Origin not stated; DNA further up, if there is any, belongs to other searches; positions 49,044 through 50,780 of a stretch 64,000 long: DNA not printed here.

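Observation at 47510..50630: HydABC-like trimeric [FeFe]-hydrogenase locus whose catalytic subunit has non-canonical H-cluster motifs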

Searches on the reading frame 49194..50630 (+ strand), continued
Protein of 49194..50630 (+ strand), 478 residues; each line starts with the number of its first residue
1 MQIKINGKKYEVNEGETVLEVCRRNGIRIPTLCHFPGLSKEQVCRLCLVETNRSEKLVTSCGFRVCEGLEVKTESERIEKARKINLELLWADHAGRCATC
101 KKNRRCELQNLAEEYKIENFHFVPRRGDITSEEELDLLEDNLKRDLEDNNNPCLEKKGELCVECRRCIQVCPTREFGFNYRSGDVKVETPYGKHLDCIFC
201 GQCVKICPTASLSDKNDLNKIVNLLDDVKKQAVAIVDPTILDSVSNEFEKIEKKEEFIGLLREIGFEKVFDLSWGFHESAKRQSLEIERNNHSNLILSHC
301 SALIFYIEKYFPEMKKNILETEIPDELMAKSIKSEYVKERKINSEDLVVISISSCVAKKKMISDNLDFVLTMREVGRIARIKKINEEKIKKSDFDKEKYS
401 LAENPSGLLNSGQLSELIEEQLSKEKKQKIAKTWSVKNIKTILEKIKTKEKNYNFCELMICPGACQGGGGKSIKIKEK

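Call 9: find_homologous_proteins(query=window:49194-50630:+, max_evalue=1e-10)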
Query window:49194-50630:+ (478 aa): 436 proteins with E <= 1e-10 among 8000 candidates; the best 120 are listed.
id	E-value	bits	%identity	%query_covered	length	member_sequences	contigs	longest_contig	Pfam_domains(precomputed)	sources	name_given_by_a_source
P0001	0.0e+0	1064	100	100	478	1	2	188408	PF13510.12,PF10588.15,PF02906.20,PF00037.33,PF13484.12,PF12838.13,PF13237.12,PF13187.12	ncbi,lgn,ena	-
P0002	6.1e-218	742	68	100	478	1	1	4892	PF13510.12,PF10588.15,PF02906.20,PF00037.33,PF13484.12,PF12838.13,PF13237.12,PF13187.12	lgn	-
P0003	1.0e-169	583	57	99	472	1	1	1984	PF13510.12,PF10588.15,PF02906.20,PF00037.33,PF13484.12,PF12838.13,PF13237.12,PF13187.12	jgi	-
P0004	3.3e-165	569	55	97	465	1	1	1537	PF13510.12,PF10588.15,PF02906.20,PF00037.33,PF13484.12,PF12838.13,PF13237.12,PF13187.12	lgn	-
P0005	2.8e-163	562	54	100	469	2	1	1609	PF13510.12,PF10588.15,PF02906.20,PF00037.33,PF13484.12,PF12838.13,PF13237.12,PF13187.12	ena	-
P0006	2.9e-162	559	55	99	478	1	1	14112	PF13510.12,PF10588.15,PF02906.20,PF00037.33,PF13484.12,PF12838.13,PF13237.12,PF13183.12,PF13187.12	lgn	-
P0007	1.8e-161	556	55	100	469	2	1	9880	PF13510.12,PF10588.15,PF02906.20,PF00037.33,PF13484.12,PF12838.13,PF22117.3,PF13237.12,PF13187.12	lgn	-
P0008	4.9e-160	551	55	99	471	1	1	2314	PF13510.12,PF10588.15,PF02906.20,PF00037.33,PF13484.12,PF12838.13,PF13237.12,PF13183.12,PF13187.12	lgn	-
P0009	3.6e-159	549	52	100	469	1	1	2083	PF13510.12,PF10588.15,PF02906.20,PF00111.33,PF00037.33,PF13484.12,PF12838.13,PF13237.12,PF13187.12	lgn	-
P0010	7.3e-159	548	54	96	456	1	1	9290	PF13510.12,PF10588.15,PF02906.20,PF00037.33,PF13484.12,PF12838.13,PF13237.12,PF13187.12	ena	-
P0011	1.4e-158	547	52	100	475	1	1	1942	PF13510.12,PF10588.15,PF02906.20,PF00111.33,PF00037.33,PF13484.12,PF12838.13,PF13237.12,PF13187.12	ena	-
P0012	6.3e-158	545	52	100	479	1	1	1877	PF13510.12,PF10588.15,PF02906.20,PF00037.33,PF13484.12,PF12838.13,PF13237.12,PF13187.12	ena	-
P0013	1.1e-157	544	55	100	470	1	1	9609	PF13510.12,PF10588.15,PF02906.20,PF00037.33,PF13484.12,PF12838.13,PF22117.3,PF13237.12,PF13187.12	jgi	jgi:iron only hydrogenase large subunit-like protein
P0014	2.3e-157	543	54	100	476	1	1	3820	PF13510.12,PF10588.15,PF02906.20,PF00111.33,PF00037.33,PF13484.12,PF12838.13,PF13237.12,PF13183.12,PF13187.12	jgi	jgi:iron only hydrogenase large subunit-like protein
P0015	3.3e-157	542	51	100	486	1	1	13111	PF13510.12,PF10588.15,PF02906.20,PF00037.33,PF13484.12,PF12838.13,PF13237.12,PF13187.12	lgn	-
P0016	5.5e-157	541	55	96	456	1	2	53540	PF14697.12,PF13510.12,PF10588.15,PF02906.20,PF00111.33,PF00037.33,PF13484.12,PF12838.13,PF13237.12,PF13187.12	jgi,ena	-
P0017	7.0e-157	541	52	100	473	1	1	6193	PF13510.12,PF10588.15,PF02906.20,PF00037.33,PF13484.12,PF12838.13,PF13237.12,PF13183.12,PF13187.12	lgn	-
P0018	1.9e-156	540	52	100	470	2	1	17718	PF13510.12,PF10588.15,PF02906.20,PF00037.33,PF13484.12,PF12838.13,PF13237.12,PF13187.12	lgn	-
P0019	5.1e-156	538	54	96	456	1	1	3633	PF13510.12,PF10588.15,PF02906.20,PF00037.33,PF13484.12,PF12838.13,PF13237.12,PF13187.12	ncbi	ncbi:MAG: [Fe-Fe] hydrogenase large subunit C-terminal domain-containing protein [Patescibacteria gr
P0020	6.0e-156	538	53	100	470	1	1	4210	PF13510.12,PF10588.15,PF02906.20,PF00037.33,PF13484.12,PF12838.13,PF13237.12,PF13183.12,PF13187.12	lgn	-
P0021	6.7e-156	538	51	99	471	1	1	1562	PF13510.12,PF10588.15,PF02906.20,PF00037.33,PF13484.12,PF12838.13,PF13237.12,PF13187.12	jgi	jgi:iron only hydrogenase large subunit-like protein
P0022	1.2e-155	537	52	96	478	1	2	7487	PF13510.12,PF10588.15,PF02906.20,PF00111.33,PF00037.33,PF12838.13,PF13237.12,PF13183.12,PF13187.12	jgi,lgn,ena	-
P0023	5.9e-155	535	53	100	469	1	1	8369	PF13510.12,PF10588.15,PF02906.20,PF00037.33,PF13484.12,PF12838.13,PF13237.12,PF13183.12,PF13187.12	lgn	-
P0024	2.2e-154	533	51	100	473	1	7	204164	PF13510.12,PF10588.15,PF02906.20,PF00037.33,PF13484.12,PF12838.13,PF13237.12,PF13187.12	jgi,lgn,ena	jgi:NADH dehydrogenase/NADH:ubiquinone oxidoreductase subunit G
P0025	2.6e-154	533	52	99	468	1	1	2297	PF13510.12,PF10588.15,PF02906.20,PF00037.33,PF13484.12,PF12838.13,PF13237.12,PF13187.12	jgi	jgi:NADH dehydrogenase/NADH:ubiquinone oxidoreductase subunit G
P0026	2.6e-154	533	52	99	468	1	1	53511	PF13510.12,PF10588.15,PF02906.20,PF00037.33,PF13484.12,PF12838.13,PF13237.12,PF13187.12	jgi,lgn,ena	-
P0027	3.8e-154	532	53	100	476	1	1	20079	PF13510.12,PF10588.15,PF02906.20,PF00037.33,PF13484.12,PF12838.13,PF13237.12,PF13183.12,PF13187.12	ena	-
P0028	9.3e-154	531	51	100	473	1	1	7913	PF13510.12,PF10588.15,PF02906.20,PF00111.33,PF00037.33,PF13484.12,PF12838.13,PF13237.12,PF13183.12,PF13187.12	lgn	-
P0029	2.9e-153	529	52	100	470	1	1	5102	PF13510.12,PF10588.15,PF02906.20,PF00037.33,PF13484.12,PF12838.13,PF13237.12,PF13187.12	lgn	-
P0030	3.3e-153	529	52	99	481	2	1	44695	PF13510.12,PF10588.15,PF02906.20,PF00037.33,PF13484.12,PF12838.13,PF22117.3,PF13237.12,PF13183.12,PF13187.12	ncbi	-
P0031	3.8e-153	529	53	100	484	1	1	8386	PF13510.12,PF10588.15,PF02906.20,PF00037.33,PF13484.12,PF12838.13,PF13237.12,PF13187.12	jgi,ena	-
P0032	1.4e-152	527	53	100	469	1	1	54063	PF13510.12,PF10588.15,PF02906.20,PF00037.33,PF13484.12,PF12838.13,PF13237.12,PF13187.12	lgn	-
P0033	2.7e-152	526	51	99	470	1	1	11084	PF13510.12,PF10588.15,PF02906.20,PF00037.33,PF13484.12,PF12838.13,PF13237.12,PF13187.12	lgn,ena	-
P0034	7.7e-152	524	52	100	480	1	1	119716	PF13510.12,PF10588.15,PF02906.20,PF12838.13,PF13237.12,PF13187.12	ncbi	-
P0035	1.9e-151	523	51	100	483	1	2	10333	PF13510.12,PF10588.15,PF02906.20,PF00037.33,PF13484.12,PF12838.13,PF13237.12,PF13187.12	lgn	-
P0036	9.3e-151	521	53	99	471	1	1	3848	PF13510.12,PF10588.15,PF02906.20,PF00037.33,PF13484.12,PF12838.13,PF13237.12,PF13187.12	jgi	jgi:NADH-quinone oxidoreductase subunit G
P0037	1.3e-150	520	52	97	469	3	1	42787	PF13510.12,PF10588.15,PF02906.20,PF00037.33,PF13484.12,PF12838.13,PF13237.12,PF13187.12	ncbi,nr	ncbi:MAG TPA: hypothetical protein DIC35_00815 [Candidatus Moranbacteria bacterium]|nr:hypothetical 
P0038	1.7e-150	520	51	100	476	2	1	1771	PF13510.12,PF10588.15,PF02906.20,PF00111.33,PF00037.33,PF13484.12,PF12838.13,PF13237.12,PF13187.12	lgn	-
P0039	2.0e-150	520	53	100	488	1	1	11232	PF13510.12,PF10588.15,PF02906.20,PF00037.33,PF12838.13,PF13237.12,PF13183.12,PF13187.12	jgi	-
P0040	5.2e-150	518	51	99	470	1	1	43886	PF13510.12,PF10588.15,PF02906.20,PF00037.33,PF13484.12,PF12838.13,PF13237.12,PF13187.12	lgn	-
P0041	1.3e-149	517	51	99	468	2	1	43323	PF13510.12,PF10588.15,PF02906.20,PF00037.33,PF13484.12,PF12838.13,PF13237.12,PF13187.12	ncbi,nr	ncbi:MAG: [Fe-Fe] hydrogenase large subunit C-terminal domain-containing protein [Candidatus Moranba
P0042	1.4e-149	517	52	99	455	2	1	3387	PF13510.12,PF10588.15,PF02906.20,PF00037.33,PF13484.12,PF12838.13,PF22117.3,PF13237.12,PF13187.12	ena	-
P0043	1.4e-149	517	52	99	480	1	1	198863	PF13510.12,PF10588.15,PF02906.20,PF00111.33,PF00037.33,PF13484.12,PF12838.13,PF13237.12,PF13187.12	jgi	jgi:NADP-reducing hydrogenase subunit HndD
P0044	2.1e-149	516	51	99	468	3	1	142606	PF13510.12,PF10588.15,PF02906.20,PF00037.33,PF13484.12,PF12838.13,PF13237.12,PF13187.12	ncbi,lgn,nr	ncbi:MAG: [Fe-Fe] hydrogenase large subunit C-terminal domain-containing protein [Candidatus Moranba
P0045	5.6e-149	515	53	96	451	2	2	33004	PF13510.12,PF10588.15,PF02906.20,PF00037.33,PF13484.12,PF12838.13,PF13237.12,PF13183.12,PF13187.12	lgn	-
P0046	1.2e-148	514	53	99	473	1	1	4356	PF13510.12,PF10588.15,PF02906.20,PF00037.33,PF13484.12,PF12838.13,PF22117.3,PF13237.12,PF13187.12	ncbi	-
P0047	1.5e-148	514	50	100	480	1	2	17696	PF13510.12,PF10588.15,PF02906.20,PF00111.33,PF00037.33,PF12838.13,PF13237.12,PF13183.12,PF13187.12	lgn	-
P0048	1.8e-148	513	51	99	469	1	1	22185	PF13510.12,PF10588.15,PF02906.20,PF00037.33,PF13484.12,PF12838.13,PF13237.12,PF13187.12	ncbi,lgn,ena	-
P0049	2.0e-148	513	49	99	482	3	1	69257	PF13510.12,PF10588.15,PF02906.20,PF13484.12,PF12838.13,PF13237.12,PF13187.12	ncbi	-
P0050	2.8e-148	513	50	99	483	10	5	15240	PF13510.12,PF10588.15,PF02906.20,PF00037.33,PF13484.12,PF12838.13,PF13237.12,PF13187.12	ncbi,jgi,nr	ncbi:MAG: hypothetical protein COX30_02860 [Candidatus Moranbacteria bacterium CG23_combo_of_CG06-09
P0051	4.7e-148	512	52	96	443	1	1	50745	PF13510.12,PF10588.15,PF02906.20,PF00037.33,PF13484.12,PF12838.13,PF13237.12,PF13183.12,PF13187.12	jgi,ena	-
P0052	5.4e-148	512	51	99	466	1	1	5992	PF13510.12,PF10588.15,PF02906.20,PF00037.33,PF13484.12,PF12838.13,PF13237.12,PF13187.12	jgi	jgi:iron only hydrogenase large subunit-like protein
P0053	7.1e-148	511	51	99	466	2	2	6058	PF13510.12,PF10588.15,PF02906.20,PF00037.33,PF13484.12,PF12838.13,PF13237.12,PF13187.12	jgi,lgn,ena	-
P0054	7.4e-148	511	50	100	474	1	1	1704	PF13510.12,PF10588.15,PF02906.20,PF00037.33,PF13484.12,PF12838.13,PF13237.12,PF13187.12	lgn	-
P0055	1.4e-147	510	50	99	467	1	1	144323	PF13510.12,PF10588.15,PF02906.20,PF00037.33,PF13484.12,PF12838.13,PF13237.12,PF13187.12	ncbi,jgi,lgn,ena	ncbi:MAG: [Fe-Fe] hydrogenase large subunit C-terminal domain-containing protein [Parcubacteria grou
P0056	9.2e-147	508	52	99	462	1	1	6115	PF14697.12,PF13510.12,PF10588.15,PF02906.20,PF00037.33,PF13484.12,PF12838.13,PF22117.3,PF13237.12,PF13187.12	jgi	-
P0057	3.4e-146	506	53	99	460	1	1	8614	PF13510.12,PF10588.15,PF02906.20,PF00037.33,PF13484.12,PF12838.13,PF13237.12,PF13187.12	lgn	-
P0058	3.7e-146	506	50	99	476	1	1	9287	PF13510.12,PF10588.15,PF02906.20,PF00037.33,PF13484.12,PF12838.13,PF13237.12,PF13187.12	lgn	-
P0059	4.5e-146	505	50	99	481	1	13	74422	PF13510.12,PF10588.15,PF02906.20,PF00111.33,PF00037.33,PF13484.12,PF12838.13,PF13237.12,PF13187.12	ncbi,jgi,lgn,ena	-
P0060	6.2e-146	505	49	100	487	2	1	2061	PF13510.12,PF10588.15,PF02906.20,PF00111.33,PF00037.33,PF12838.13,PF13237.12,PF13187.12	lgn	-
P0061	2.9e-144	499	49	99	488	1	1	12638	PF13510.12,PF10588.15,PF02906.20,PF00111.33,PF00037.33,PF13484.12,PF12838.13,PF13237.12,PF13183.12,PF13187.12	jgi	jgi:iron only hydrogenase large subunit-like protein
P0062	3.7e-144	499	50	97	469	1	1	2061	PF13510.12,PF10588.15,PF02906.20,PF00037.33,PF13746.12,PF13484.12,PF12838.13,PF13237.12,PF13187.12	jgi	jgi:NADH dehydrogenase/NADH:ubiquinone oxidoreductase subunit G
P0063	8.7e-144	498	48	99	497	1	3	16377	PF13510.12,PF10588.15,PF02906.20,PF00037.33,PF13484.12,PF12838.13,PF13237.12,PF13187.12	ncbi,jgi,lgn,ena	jgi:iron only hydrogenase large subunit-like protein/aerobic-type carbon monoxide dehydrogenase smal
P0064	9.6e-144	498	50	99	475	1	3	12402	PF13510.12,PF10588.15,PF02906.20,PF00037.33,PF13484.12,PF12838.13,PF13237.12,PF13187.12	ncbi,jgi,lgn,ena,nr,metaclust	ncbi:MAG: Hydrogenase, Fe-only [Candidatus Moranbacteria bacterium GW2011_GWA2_39_41]|nr:MAG: Hydrog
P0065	1.0e-143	498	50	99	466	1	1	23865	PF13510.12,PF10588.15,PF02906.20,PF00037.33,PF13484.12,PF12838.13,PF13237.12,PF13187.12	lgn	-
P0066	2.4e-143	496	49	99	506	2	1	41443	PF13510.12,PF10588.15,PF02906.20,PF00037.33,PF12838.13,PF13237.12,PF13187.12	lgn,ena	-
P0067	2.4e-143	496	50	99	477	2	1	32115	PF13510.12,PF10588.15,PF02906.20,PF00111.33,PF00037.33,PF13484.12,PF12838.13,PF13237.12,PF13183.12,PF13187.12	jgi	jgi:iron only hydrogenase large subunit-like protein/aerobic-type carbon monoxide dehydrogenase smal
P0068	1.0e-142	494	51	98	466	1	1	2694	PF13510.12,PF10588.15,PF02906.20,PF00037.33,PF13484.12,PF12838.13,PF13237.12,PF13187.12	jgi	jgi:iron only hydrogenase large subunit-like protein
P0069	1.9e-142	494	50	100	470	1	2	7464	PF13510.12,PF10588.15,PF02906.20,PF00037.33,PF13484.12,PF12838.13,PF13237.12,PF13187.12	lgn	-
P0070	3.6e-142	493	51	99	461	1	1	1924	PF13510.12,PF10588.15,PF02906.20,PF00037.33,PF13484.12,PF12838.13,PF22117.3,PF13237.12,PF13187.12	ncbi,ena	-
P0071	4.8e-142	492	49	96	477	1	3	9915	PF13510.12,PF10588.15,PF02906.20,PF00037.33,PF12838.13,PF13237.12,PF13183.12,PF13187.12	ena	-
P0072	5.4e-142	492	50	99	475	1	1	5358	PF13510.12,PF10588.15,PF02906.20,PF00037.33,PF13484.12,PF12838.13,PF22117.3,PF13237.12,PF13183.12,PF13187.12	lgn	-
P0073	7.7e-142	492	50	97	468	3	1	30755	PF13510.12,PF10588.15,PF02906.20,PF00037.33,PF13484.12,PF12838.13,PF13237.12,PF13187.12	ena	-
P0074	8.3e-142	491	49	99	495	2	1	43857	PF13510.12,PF10588.15,PF02906.20,PF00111.33,PF00037.33,PF12838.13,PF13237.12,PF13183.12,PF13187.12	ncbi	ncbi:MAG: [Fe-Fe] hydrogenase large subunit C-terminal domain-containing protein [Parcubacteria grou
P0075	1.8e-141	490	50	99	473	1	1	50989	PF13510.12,PF10588.15,PF02906.20,PF00037.33,PF13484.12,PF12838.13,PF13237.12,PF13187.12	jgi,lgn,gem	-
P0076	3.9e-141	489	49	99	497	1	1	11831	PF13510.12,PF10588.15,PF02906.20,PF00111.33,PF00037.33,PF12838.13,PF13237.12,PF13183.12,PF13187.12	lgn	-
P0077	6.0e-141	489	52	97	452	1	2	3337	PF13510.12,PF10588.15,PF02906.20,PF00037.33,PF13484.12,PF12838.13,PF13237.12,PF13187.12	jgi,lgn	-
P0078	7.1e-141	488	48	100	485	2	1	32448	PF13510.12,PF10588.15,PF02906.20,PF00037.33,PF12838.13,PF13237.12,PF13187.12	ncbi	-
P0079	1.6e-140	487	50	99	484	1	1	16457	PF13510.12,PF10588.15,PF02906.20,PF00037.33,PF13484.12,PF12838.13,PF13237.12,PF13187.12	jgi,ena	-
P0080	2.5e-140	487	49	100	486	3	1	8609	PF13510.12,PF10588.15,PF02906.20,PF00037.33,PF12838.13,PF13237.12,PF13183.12,PF13187.12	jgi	jgi:NADH dehydrogenase/NADH:ubiquinone oxidoreductase subunit G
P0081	3.9e-140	486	49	100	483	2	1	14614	PF13510.12,PF10588.15,PF02906.20,PF00037.33,PF12838.13,PF22117.3,PF13237.12,PF13183.12,PF13187.12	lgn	-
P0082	1.6e-139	484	51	99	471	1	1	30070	PF13510.12,PF10588.15,PF02906.20,PF00037.33,PF13484.12,PF12838.13,PF22117.3,PF13237.12,PF13187.12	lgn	-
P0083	3.5e-139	483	50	90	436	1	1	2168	PF10588.15,PF02906.20,PF00037.33,PF12838.13,PF22117.3,PF13237.12,PF13183.12,PF13187.12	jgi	-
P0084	9.4e-139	481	48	100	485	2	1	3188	PF13510.12,PF10588.15,PF02906.20,PF00111.33,PF13237.12,PF13187.12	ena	-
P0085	7.3e-136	472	50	97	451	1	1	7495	PF14697.12,PF13510.12,PF10588.15,PF02906.20,PF00111.33,PF00037.33,PF13484.12,PF12838.13,PF13237.12,PF13187.12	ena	-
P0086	9.8e-136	471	48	97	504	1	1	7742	PF13510.12,PF10588.15,PF02906.20,PF00111.33,PF00037.33,PF13484.12,PF12838.13,PF13237.12,PF13187.12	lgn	-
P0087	2.5e-135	470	57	82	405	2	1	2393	PF13510.12,PF10588.15,PF02906.20,PF00111.33,PF00037.33,PF13484.12,PF12838.13,PF13237.12,PF13183.12,PF13187.12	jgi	-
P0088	3.2e-135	470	47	97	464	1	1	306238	PF14697.12,PF13510.12,PF10588.15,PF02906.20,PF00037.33,PF13484.12,PF12838.13,PF22117.3,PF13237.12,PF13183.12,PF13187.12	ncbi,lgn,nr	ncbi:MAG: 4Fe-4S binding protein [Candidatus Moranbacteria bacterium]|nr:4Fe-4S binding protein [Can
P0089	3.1e-134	466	46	97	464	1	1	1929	PF14697.12,PF13510.12,PF10588.15,PF02906.20,PF00111.33,PF00037.33,PF13484.12,PF12838.13,PF22117.3,PF13237.12,PF13187.12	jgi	-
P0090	1.5e-133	464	48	98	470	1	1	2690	PF13510.12,PF10588.15,PF02906.20,PF00037.33,PF13484.12,PF12838.13,PF22117.3,PF13237.12,PF13187.12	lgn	-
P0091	2.1e-133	464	48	100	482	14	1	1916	PF13510.12,PF10588.15,PF02906.20,PF00037.33,PF12838.13,PF22117.3,PF13237.12,PF13183.12,PF13187.12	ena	-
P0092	7.4e-125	436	48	86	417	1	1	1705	PF10588.15,PF02906.20,PF00037.33,PF13484.12,PF12838.13,PF22117.3,PF13237.12,PF13183.12,PF13187.12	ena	-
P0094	2.9e-121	424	46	88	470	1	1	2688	PF13510.12,PF10588.15,PF02906.20,PF12838.13,PF13237.12,PF13183.12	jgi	-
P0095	1.5e-120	421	56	70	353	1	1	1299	PF13510.12,PF10588.15,PF02906.20,PF00111.33,PF00037.33,PF12838.13,PF22117.3,PF13237.12,PF13183.12,PF13187.12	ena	-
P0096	7.9e-120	419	56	68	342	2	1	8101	PF13510.12,PF10588.15,PF02906.20,PF00111.33,PF00037.33,PF12838.13,PF13237.12,PF13183.12,PF13187.12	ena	-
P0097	3.2e-118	414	41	99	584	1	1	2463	PF13510.12,PF10588.15,PF02906.20,PF02256.23,PF00037.33,PF12838.13,PF22117.3,PF13187.12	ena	-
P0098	1.5e-116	408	41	99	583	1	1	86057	PF13510.12,PF10588.15,PF02906.20,PF02256.23,PF00037.33,PF12838.13,PF22117.3,PF13237.12,PF13187.12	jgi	jgi:iron-only hydrogenase group A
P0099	1.1e-115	405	40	99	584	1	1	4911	PF14697.12,PF13510.12,PF10588.15,PF02906.20,PF02256.23,PF00037.33,PF12838.13,PF22117.3,PF13237.12,PF13187.12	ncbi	-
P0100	2.6e-115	404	42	99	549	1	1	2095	PF13510.12,PF10588.15,PF02906.20,PF02256.23,PF12838.13,PF22117.3,PF13187.12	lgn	-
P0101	3.2e-115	404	41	99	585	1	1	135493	PF14697.12,PF13510.12,PF10588.15,PF02906.20,PF02256.23,PF00037.33,PF12838.13,PF22117.3,PF13237.12,PF13187.12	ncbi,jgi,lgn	ncbi:MAG: NADH-dependent [FeFe] hydrogenase, group A6 [Parcubacteria group bacterium]|jgi:iron-only 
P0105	4.6e-114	400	41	96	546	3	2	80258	PF14697.12,PF13510.12,PF10588.15,PF02906.20,PF02256.23,PF12838.13,PF22117.3,PF13187.12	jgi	-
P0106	7.6e-114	399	40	100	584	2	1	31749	PF14697.12,PF13510.12,PF10588.15,PF02906.20,PF02256.23,PF00037.33,PF12838.13,PF22117.3,PF13237.12,PF13187.12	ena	-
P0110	3.7e-113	397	40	99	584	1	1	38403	PF13510.12,PF10588.15,PF02906.20,PF00111.33,PF02256.23,PF00037.33,PF13484.12,PF12838.13,PF22117.3,PF13187.12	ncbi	-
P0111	4.0e-113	397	39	99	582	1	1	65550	PF13510.12,PF10588.15,PF02906.20,PF00111.33,PF02256.23,PF00037.33,PF12838.13,PF22117.3,PF13237.12,PF13187.12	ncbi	-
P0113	1.0e-112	395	40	100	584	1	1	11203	PF14697.12,PF13510.12,PF10588.15,PF02906.20,PF00111.33,PF02256.23,PF00037.33,PF12838.13,PF22117.3,PF13237.12,PF13187.12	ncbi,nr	ncbi:MAG: [FeFe] hydrogenase, group A [Patescibacteria group bacterium]|nr:[FeFe] hydrogenase, group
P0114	1.7e-112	395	40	99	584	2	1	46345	PF14697.12,PF13510.12,PF10588.15,PF02906.20,PF02256.23,PF00037.33,PF12838.13,PF22117.3,PF13187.12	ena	-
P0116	2.0e-112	395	38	99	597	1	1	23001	PF13510.12,PF10588.15,PF02906.20,PF02256.23,PF00037.33,PF12838.13,PF22117.3,PF13187.12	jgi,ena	-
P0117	2.3e-112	394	40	100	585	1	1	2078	PF13510.12,PF10588.15,PF02906.20,PF02256.23,PF00037.33,PF13484.12,PF12838.13,PF22117.3,PF13187.12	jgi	-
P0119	2.9e-112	394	39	100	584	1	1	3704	PF13510.12,PF10588.15,PF02906.20,PF02256.23,PF00037.33,PF12838.13,PF22117.3,PF13187.12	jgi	jgi:iron-only hydrogenase group A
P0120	3.4e-112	394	39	99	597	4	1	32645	PF14697.12,PF13510.12,PF10588.15,PF02906.20,PF02256.23,PF00037.33,PF12838.13,PF22117.3,PF13237.12,PF13187.12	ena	-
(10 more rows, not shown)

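Call 12: find_encoding_contigs(protein=P0001, flank=10000, max_places=3)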
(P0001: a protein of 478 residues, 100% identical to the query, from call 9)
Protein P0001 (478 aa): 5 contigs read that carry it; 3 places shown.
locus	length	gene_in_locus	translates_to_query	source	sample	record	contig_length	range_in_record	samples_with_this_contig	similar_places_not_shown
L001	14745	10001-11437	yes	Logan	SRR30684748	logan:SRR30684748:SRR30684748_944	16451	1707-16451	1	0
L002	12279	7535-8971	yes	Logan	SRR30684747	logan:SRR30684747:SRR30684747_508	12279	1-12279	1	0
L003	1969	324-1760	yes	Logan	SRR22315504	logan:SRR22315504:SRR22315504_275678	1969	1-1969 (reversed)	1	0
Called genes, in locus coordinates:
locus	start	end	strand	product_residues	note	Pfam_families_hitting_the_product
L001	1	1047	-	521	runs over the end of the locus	PF01726:LexA_DNA_bind, PF00717:Peptidase_S24, PF00145:DNA_methylase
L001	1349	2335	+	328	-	PF02016:Peptidase_S66, PF17676:Peptidase_S66C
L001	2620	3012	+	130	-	-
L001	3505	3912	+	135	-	PF00011:HSP20, PF17886:ArsA_HSP20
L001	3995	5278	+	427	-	PF00089:Trypsin, PF13365:Trypsin_2, PF13180:PDZ_2, PF00595:PDZ (weak), PF17820:PDZ_6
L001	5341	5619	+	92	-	PF17253:DUF5320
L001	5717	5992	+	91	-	PF02001:DUF134, PF07638:Sigma70_ECF (weak), PF08281:Sigma70_r4_2 (weak)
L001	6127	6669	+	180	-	PF18967:PycTM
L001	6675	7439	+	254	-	PF00121:TIM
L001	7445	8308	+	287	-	PF01116:F_bP_aldolase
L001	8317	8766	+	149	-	PF01257:2Fe-2S_thioredx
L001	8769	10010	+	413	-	PF01512:Complex1_51K, PF10531:SLBB (weak), PF10589:NADH_4Fe-4S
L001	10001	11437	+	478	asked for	PF13510:Fer2_4, PF13484:Fer4_16 (faint), PF10588:NADH-G_4Fe-4S_3, PF00037:Fer4 (faint), PF12838:Fer4_7, PF13187:Fer4_9 (weak), PF13237:Fer4_10, PF02906:Fe_hyd_lg_C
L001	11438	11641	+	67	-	PF01455:HupF_HypC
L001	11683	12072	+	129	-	-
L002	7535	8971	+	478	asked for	PF13510:Fer2_4, PF13484:Fer4_16 (faint), PF10588:NADH-G_4Fe-4S_3, PF00037:Fer4 (faint), PF12838:Fer4_7, PF13187:Fer4_9 (weak), PF13237:Fer4_10, PF02906:Fe_hyd_lg_C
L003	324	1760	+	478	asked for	PF13510:Fer2_4, PF13484:Fer4_16 (faint), PF10588:NADH-G_4Fe-4S_3, PF00037:Fer4 (faint), PF12838:Fer4_7, PF13187:Fer4_9 (weak), PF13237:Fer4_10, PF02906:Fe_hyd_lg_C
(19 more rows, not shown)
